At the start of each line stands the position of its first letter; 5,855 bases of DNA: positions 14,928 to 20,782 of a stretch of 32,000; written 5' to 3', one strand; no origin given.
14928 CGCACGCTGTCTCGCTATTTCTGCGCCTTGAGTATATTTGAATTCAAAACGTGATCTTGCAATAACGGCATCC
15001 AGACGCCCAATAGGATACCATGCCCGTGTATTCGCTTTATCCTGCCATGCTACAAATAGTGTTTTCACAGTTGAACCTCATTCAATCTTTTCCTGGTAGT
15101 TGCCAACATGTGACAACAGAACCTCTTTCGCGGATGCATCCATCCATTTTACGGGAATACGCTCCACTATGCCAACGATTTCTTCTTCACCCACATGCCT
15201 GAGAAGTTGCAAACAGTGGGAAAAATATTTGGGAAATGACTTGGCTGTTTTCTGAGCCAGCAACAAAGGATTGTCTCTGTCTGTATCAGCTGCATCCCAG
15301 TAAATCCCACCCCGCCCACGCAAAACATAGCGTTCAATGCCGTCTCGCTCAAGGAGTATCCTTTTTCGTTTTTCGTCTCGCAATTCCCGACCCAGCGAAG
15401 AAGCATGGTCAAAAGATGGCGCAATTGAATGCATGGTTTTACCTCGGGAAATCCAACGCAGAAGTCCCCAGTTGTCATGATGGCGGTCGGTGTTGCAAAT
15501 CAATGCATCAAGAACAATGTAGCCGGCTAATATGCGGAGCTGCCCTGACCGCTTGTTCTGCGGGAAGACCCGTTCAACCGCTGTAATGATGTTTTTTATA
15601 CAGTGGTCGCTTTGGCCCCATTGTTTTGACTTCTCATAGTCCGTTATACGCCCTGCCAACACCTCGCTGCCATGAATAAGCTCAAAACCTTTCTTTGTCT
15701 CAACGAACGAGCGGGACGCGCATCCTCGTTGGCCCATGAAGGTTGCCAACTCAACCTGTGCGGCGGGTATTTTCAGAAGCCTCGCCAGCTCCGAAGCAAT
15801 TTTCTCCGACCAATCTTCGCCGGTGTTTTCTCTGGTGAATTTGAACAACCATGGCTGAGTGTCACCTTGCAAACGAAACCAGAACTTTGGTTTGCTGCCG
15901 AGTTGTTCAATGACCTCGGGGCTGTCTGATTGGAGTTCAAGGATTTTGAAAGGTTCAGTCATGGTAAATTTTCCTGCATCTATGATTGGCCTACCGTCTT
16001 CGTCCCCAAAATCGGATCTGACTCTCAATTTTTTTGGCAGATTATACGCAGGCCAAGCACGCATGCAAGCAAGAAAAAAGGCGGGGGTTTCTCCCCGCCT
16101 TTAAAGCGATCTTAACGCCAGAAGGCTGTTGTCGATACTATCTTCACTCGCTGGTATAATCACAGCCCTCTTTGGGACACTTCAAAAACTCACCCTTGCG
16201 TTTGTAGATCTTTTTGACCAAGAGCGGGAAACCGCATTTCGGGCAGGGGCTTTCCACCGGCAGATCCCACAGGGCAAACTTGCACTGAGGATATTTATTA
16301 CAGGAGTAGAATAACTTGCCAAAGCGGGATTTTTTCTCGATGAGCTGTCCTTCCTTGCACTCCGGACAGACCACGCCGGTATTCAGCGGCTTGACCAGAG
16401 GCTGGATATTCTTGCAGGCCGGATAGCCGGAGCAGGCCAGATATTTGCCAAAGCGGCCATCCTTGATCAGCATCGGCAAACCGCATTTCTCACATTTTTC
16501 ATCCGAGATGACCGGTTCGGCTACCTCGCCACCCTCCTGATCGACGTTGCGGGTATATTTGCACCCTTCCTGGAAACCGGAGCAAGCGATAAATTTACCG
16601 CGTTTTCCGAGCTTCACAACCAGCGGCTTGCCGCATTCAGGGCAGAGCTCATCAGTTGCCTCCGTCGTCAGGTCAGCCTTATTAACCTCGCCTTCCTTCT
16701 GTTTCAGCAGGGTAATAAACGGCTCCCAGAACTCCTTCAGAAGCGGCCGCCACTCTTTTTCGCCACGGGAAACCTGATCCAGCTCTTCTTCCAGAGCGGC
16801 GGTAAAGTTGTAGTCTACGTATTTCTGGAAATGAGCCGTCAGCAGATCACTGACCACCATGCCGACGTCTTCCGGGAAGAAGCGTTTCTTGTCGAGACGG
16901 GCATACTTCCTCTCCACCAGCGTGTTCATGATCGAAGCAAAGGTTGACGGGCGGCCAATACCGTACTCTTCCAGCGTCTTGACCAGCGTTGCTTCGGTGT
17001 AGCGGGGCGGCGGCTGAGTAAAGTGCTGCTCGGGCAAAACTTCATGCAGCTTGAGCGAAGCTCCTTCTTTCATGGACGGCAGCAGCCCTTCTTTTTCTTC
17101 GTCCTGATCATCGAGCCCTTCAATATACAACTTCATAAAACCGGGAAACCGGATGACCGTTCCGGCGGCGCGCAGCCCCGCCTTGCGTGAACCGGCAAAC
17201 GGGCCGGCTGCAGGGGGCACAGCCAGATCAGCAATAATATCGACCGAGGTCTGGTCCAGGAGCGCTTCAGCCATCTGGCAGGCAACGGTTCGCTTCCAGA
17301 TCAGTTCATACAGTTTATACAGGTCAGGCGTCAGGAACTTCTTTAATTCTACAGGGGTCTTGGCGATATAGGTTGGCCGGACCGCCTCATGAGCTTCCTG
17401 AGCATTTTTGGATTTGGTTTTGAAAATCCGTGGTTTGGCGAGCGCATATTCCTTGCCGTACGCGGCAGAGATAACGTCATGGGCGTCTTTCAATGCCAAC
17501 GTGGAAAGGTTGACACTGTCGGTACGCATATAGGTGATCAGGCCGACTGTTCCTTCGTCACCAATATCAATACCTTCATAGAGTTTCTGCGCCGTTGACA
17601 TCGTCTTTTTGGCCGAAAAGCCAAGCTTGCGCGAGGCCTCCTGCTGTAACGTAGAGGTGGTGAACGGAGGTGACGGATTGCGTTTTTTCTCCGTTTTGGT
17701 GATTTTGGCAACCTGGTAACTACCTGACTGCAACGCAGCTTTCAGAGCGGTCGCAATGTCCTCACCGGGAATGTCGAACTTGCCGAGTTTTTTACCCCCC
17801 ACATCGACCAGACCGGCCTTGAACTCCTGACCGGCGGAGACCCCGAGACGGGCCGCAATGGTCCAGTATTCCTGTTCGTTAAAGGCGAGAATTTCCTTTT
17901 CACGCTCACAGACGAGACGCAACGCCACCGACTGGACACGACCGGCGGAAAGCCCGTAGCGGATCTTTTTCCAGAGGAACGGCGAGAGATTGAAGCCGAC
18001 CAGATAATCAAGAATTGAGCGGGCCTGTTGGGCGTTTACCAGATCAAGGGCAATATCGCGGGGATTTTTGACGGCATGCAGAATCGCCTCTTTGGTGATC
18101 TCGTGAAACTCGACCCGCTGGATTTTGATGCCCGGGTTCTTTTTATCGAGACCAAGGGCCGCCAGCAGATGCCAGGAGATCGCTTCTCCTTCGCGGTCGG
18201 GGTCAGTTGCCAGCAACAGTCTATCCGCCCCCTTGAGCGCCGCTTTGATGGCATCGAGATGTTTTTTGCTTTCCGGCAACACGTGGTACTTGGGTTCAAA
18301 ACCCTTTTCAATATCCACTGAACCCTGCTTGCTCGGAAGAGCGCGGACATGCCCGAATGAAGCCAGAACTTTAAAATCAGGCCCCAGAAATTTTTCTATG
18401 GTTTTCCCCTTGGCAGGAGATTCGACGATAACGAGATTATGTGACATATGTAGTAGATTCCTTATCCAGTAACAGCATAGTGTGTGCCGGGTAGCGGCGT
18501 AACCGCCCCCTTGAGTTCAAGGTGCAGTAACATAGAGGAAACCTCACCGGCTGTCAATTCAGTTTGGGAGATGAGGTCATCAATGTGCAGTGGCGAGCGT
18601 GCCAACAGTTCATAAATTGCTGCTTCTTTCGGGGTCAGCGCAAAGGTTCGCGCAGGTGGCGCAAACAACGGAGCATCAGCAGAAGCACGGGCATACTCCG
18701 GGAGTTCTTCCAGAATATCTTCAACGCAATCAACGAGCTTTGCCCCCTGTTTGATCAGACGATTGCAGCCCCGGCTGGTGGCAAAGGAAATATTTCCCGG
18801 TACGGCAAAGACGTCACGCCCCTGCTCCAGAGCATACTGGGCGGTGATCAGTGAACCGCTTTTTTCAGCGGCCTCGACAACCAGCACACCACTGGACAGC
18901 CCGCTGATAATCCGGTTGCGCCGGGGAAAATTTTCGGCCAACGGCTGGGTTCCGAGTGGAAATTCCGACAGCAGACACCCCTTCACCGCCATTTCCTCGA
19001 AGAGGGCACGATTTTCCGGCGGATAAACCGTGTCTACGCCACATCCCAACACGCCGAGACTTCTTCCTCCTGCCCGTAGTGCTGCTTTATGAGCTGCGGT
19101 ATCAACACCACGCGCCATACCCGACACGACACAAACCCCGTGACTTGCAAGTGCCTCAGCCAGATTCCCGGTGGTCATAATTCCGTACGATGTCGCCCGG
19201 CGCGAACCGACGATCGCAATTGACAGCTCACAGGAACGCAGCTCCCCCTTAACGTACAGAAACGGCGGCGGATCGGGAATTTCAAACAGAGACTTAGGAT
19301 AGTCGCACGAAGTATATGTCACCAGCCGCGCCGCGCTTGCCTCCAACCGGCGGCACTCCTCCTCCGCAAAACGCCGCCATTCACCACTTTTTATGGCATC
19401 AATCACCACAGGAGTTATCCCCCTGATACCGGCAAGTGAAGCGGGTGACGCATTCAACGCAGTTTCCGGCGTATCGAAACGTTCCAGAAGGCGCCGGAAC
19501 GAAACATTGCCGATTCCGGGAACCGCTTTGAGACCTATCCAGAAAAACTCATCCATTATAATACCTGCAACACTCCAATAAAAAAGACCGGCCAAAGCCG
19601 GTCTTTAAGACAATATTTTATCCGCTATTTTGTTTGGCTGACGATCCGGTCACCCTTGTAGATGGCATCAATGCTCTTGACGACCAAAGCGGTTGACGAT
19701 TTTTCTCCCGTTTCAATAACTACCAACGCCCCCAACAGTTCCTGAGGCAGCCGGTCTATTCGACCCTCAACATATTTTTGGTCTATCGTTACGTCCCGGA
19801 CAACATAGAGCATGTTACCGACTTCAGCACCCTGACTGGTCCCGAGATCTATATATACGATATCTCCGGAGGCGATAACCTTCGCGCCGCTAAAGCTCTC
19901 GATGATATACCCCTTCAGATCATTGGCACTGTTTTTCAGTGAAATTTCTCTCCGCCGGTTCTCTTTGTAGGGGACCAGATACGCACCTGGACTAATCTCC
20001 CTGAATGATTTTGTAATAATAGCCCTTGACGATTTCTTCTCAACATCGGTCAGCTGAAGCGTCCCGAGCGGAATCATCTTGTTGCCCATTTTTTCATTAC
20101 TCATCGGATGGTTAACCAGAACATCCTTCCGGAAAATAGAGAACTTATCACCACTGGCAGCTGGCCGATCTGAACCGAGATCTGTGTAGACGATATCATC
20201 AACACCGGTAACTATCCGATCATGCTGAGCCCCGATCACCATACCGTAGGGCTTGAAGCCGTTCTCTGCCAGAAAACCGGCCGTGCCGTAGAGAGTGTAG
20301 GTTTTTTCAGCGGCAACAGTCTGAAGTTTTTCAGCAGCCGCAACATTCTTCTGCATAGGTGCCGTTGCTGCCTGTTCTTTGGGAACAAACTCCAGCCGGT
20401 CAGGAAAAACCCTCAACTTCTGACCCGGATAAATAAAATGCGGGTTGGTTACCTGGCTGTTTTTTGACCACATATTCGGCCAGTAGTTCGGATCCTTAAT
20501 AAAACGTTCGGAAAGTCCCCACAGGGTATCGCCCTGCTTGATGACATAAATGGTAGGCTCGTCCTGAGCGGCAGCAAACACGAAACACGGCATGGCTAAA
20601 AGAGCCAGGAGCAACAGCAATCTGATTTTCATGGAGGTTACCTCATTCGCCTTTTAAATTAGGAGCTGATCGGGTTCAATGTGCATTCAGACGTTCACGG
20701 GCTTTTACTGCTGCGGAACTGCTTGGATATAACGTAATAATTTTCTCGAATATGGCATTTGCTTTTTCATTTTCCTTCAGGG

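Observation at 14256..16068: Split Hip kinase module: HipA-core kinase followed by a HipS-like/HIRAN fusion protein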

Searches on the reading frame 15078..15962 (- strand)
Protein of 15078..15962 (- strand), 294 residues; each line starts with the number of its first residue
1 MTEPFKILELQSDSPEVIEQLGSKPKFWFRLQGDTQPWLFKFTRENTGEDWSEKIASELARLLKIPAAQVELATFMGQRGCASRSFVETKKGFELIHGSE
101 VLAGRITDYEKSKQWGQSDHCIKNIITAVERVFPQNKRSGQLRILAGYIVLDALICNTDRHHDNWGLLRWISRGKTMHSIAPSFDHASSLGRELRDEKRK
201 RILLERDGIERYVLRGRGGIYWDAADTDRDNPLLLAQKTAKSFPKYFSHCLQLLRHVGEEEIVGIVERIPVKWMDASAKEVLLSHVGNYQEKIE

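Call 3: search_protein_families(library=pfam, proteins=[window:15078-15962:-], max_evalue=1)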
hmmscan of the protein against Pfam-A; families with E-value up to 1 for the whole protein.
window:15078-15962:- (294 aa): 5 families
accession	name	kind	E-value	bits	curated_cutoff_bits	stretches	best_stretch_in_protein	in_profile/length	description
PF07804.18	HipA_C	-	1.5e-11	44.8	30.5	1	22-189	5-162/213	HipA-like C-terminal domain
PF09069.17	EF-hand_3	-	0.011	16.5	21.7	0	38-88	7-57/89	EF-hand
PF06702.18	Fam20C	-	0.011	15.8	26.8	1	111-198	63-139/218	Golgi casein kinase, C-terminal, Fam20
PF00454.33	PI3_PI4_kinase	-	0.014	15.7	27.1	1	144-167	133-156/241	Phosphatidylinositol 3- and 4-kinase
PF08356.18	EF_assoc_2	-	0.021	15.2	23.7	1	121-169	7-54/87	EF hand associated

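Call 4: search_protein_families(library=ncbifam, proteins=[window:15078-15962:-], max_evalue=1)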
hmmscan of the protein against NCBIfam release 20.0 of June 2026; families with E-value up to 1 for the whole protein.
window:15078-15962:- (294 aa): 1 family
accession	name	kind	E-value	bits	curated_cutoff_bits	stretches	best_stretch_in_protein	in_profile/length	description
NF000218.1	FexA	exception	0.073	11.7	900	1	126-151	131-156/475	chloramphenicol/florfenicol efflux MFS transporter FexA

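Call 5: search_protein_families(library=padloc, proteins=[window:15078-15962:-], max_evalue=1)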
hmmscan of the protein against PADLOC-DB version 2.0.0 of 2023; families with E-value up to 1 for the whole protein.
window:15078-15962:- (294 aa): 9 families
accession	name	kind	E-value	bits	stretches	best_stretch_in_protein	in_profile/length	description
PDLC04345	PDC-M03A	-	5.5e-85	283.2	1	5-280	2-285/302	-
PDLC04344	PDC-M03A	-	1.4e-78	262.5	1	3-284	3-289/305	-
PDLC04342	PDC-M03A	-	2.4e-61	205.9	1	1-280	1-280/299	-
PDLC04343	PDC-M03A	-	4.6e-53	178.6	1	18-284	88-357/370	-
PDLC04340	PDC-M03A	-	9.2e-47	157.8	1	18-281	15-260/280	-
PDLC04341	PDC-M03A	-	4.3e-34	116.3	1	6-233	4-239/294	-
PDLC04339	PDC-M03A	-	1.8e-28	97.7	1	22-286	19-277/293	-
PDLC04338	PDC-M03A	-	2.8e-26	90.5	1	14-221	113-335/428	-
PDLC04337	PDC-M03A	-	7e-16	56.5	1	136-279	81-227/250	-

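Call 18: search_solved_structures(query=window:15078-15962:-, max_evalue=1, show_alignments=2)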
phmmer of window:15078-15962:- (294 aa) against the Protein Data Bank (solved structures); distinct sequences matched with E-value up to 1: 1.
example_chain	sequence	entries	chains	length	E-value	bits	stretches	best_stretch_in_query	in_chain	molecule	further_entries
3akj_A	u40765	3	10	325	0.00016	24.1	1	51-212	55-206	CtkA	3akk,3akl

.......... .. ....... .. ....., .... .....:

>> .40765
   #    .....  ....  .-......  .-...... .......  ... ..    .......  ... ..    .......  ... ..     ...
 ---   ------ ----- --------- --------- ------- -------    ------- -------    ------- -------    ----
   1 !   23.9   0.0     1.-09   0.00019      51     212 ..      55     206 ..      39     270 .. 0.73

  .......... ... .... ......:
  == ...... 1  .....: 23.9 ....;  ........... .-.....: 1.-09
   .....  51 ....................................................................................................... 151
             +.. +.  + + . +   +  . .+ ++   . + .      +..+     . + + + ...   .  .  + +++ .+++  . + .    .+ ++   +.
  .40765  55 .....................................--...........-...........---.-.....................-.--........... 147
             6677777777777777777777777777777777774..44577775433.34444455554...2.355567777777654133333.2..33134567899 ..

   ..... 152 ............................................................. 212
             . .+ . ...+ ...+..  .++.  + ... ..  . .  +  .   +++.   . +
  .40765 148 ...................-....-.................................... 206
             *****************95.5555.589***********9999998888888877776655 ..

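Call 25: find_homologous_proteins(query=window:15078-15962:-, max_evalue=0.001)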
Query window:15078-15962:- (294 aa): 2670 proteins with E <= 0.001 among 4151 candidates; the best 120 are listed.
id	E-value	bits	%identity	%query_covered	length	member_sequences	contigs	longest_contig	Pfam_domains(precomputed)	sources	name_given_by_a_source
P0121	1.0e-197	673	100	100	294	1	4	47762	PF07804.19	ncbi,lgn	-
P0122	1.0e-175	601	89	100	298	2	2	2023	PF07804.19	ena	-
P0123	3.1e-168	576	85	100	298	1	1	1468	PF07804.19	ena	-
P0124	4.5e-167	573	89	95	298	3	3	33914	PF07804.19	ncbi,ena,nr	ncbi:MAG: HipA domain-containing protein [Desulfobacteraceae bacterium]|nr:HipA domain-containing pr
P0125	4.1e-165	566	83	100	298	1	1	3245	PF07804.19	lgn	-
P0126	9.7e-165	565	84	100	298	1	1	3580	PF07804.19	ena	-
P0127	9.3e-160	549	82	100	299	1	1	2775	PF07804.19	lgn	-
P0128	4.2e-159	546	84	95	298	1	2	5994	PF07804.19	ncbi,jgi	jgi:hypothetical protein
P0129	1.1e-155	535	79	99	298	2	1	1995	PF07804.19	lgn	-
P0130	1.5e-154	531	83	95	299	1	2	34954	PF07804.19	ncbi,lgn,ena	-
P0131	1.8e-134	466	73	95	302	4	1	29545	PF07804.19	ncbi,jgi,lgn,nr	ncbi:MAG: HipA domain-containing protein [Trichloromonas sp.]|jgi:hypothetical protein|nr:HipA domai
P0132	7.6e-134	463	72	95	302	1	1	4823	PF07804.19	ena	-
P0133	1.1e-133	463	72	95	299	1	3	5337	PF07804.19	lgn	-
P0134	1.3e-132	459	73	95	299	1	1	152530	PF07804.19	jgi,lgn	-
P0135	2.8e-132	458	73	95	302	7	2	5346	PF07804.19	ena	-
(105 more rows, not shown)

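Call 83: find_related_loci(query=A3, collection=viral_contigs, flank=3000)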
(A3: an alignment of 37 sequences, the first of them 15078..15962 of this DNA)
Query A3 (294 aa) in viral_contigs; peptide patterns used: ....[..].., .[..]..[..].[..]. (x = any residue, [..] = any of these).
24 stretches matched a pattern; 2 encode a relative of the query (tblastn E <= 1e-3); 2 distinct loci.
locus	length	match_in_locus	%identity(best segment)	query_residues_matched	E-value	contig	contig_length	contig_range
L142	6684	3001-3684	27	39-283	2e-20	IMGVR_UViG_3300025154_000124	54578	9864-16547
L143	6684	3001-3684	27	39-283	2e-20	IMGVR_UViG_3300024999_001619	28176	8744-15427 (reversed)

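Call 84: find_related_loci(query=A3, collection=metagenome_contigs, flank=2500)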
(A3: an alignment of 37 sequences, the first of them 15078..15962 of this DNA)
Query A3 (294 aa) in metagenome_contigs; peptide patterns used: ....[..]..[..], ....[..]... (x = any residue, [..] = any of these).
427 stretches matched a pattern; 326 encode a relative of the query (tblastn E <= 1e-3); the best 80 are kept; 80 distinct loci.
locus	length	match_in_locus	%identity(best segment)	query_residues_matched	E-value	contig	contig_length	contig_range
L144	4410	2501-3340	93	1-280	0e+0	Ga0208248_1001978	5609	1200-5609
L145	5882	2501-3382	79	1-293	1e-154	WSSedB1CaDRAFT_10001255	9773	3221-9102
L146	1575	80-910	72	5-280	1e-148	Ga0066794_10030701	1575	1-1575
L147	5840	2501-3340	70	2-280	1e-132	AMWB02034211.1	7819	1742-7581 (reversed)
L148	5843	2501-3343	69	1-280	3e-131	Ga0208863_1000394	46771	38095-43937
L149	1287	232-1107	67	3-294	2e-141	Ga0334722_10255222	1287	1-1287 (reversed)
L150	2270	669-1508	67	1-280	9e-133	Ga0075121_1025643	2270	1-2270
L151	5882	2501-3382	63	1-294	6e-125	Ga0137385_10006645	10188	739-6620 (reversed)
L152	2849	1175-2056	63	1-294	4e-130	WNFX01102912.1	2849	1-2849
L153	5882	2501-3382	63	1-294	6e-125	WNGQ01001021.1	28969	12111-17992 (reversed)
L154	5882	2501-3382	63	1-294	6e-125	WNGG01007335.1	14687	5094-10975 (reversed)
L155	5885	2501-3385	63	1-294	3e-124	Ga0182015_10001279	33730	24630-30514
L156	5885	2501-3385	63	1-294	3e-124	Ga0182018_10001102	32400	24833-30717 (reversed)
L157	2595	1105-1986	63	1-294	2e-128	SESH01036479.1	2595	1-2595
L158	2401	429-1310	62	1-294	3e-127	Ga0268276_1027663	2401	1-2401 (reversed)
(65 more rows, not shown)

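Call 96: search_dna_similar(query=window:15078-15962:-, collection=phages, mode=protein, max_evalue=0.001, max_rows=20)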
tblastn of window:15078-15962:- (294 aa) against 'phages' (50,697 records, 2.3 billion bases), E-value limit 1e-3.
Records with a match: 7; places in all: 7; records where one place covers at least 80% of the query: 0.
Best place of each record, by identity: <60% 7.
By first word of the organism name: Vibrio 4; Clostridioides 1; Yersinia 1; Escherichia 1.
By host as written in the record: Vibrio cyclitrophicus 10N.222.46.E12 1; Vibrio cyclitrophicus 10N.222.46.F12 1; Vibrio cyclitrophicus 10N.286.45.B12 1; Vibrio cyclitrophicus 10N.286.55.A12 1; Clostridioides difficile CD500-12 1; Yersinia pestis 1; Escherichia coli U899 (uropathogenic UPEC) 1.
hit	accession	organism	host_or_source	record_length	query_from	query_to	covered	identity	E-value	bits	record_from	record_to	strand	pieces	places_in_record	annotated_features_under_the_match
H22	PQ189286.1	Vibrio phage 10N.222.46.E12_PE001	Vibrio cyclitrophicus 10N.222.46.E12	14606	18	221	69%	33.8%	2e-27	117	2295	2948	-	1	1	hypothetical protein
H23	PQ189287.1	Vibrio phage 10N.222.46.F12_PE001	Vibrio cyclitrophicus 10N.222.46.F12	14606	18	221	69%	33.8%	2e-27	117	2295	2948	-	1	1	hypothetical protein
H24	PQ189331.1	Vibrio phage 10N.286.45.B12_PE002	Vibrio cyclitrophicus 10N.286.45.B12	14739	18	221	69%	33.8%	2e-27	117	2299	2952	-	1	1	hypothetical protein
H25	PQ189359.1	Vibrio phage 10N.286.55.A12_PE001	Vibrio cyclitrophicus 10N.286.55.A12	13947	18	221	69%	33.0%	4e-28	119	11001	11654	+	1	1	hypothetical protein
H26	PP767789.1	Clostridioides phage phiCDKH02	Clostridioides difficile CD500-12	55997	22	190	57%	33.5%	1e-14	80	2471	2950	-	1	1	HipA domain-containing protein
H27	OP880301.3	Yersinia phage GMG73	Yersinia pestis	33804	6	227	76%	24.7%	6e-7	57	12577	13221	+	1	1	record has no annotation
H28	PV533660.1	Escherichia phage 899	Escherichia coli U899 (uropathogenic ...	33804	6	227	76%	24.7%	6e-7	57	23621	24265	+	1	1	hypothetical protein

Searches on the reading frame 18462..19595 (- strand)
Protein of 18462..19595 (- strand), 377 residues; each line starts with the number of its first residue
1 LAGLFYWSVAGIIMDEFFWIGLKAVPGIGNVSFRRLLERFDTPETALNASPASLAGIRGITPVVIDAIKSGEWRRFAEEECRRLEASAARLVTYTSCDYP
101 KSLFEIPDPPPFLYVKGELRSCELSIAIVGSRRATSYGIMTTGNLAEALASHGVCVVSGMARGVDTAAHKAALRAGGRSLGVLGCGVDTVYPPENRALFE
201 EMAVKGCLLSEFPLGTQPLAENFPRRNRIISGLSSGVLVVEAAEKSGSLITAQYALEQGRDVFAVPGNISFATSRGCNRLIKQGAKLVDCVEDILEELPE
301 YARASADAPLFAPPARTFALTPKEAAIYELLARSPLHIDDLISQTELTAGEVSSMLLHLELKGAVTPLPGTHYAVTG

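Call 53: search_protein_families(library=pfam, proteins=[window:18462-19595:-], max_evalue=0.00001)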
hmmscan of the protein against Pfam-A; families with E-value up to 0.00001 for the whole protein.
window:18462-19595:- (377 aa): 4 families
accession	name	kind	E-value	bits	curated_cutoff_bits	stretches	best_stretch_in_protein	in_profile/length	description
PF02481.21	DNA_processg_A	-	2.1e-80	269.3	29.6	1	85-288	3-210/212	DNA recombination-mediator protein A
PF17782.7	DprA_WH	-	1e-18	67.5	22.9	1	312-370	2-60/61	DprA winged helix domain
PF18306.6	LDcluster4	-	2.6e-06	27.6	26.3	0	124-265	2-123/151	SLOG cluster4 family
PF21102.3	DprA_N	-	7.7e-06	26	22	0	16-54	4-42/64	DprA-like N-terminal HHH domain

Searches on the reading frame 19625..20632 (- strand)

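Call 53: search_protein_families(library=pfam, proteins=[window:19625-20632:-], max_evalue=0.00001)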
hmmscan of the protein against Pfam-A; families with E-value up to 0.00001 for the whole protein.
window:19625-20632:- (335 aa): 1 family
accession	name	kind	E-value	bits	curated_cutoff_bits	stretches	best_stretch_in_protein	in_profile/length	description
PF01476.26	LysM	-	2.2e-08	34.4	20.9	1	29-75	1-42/43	LysM domain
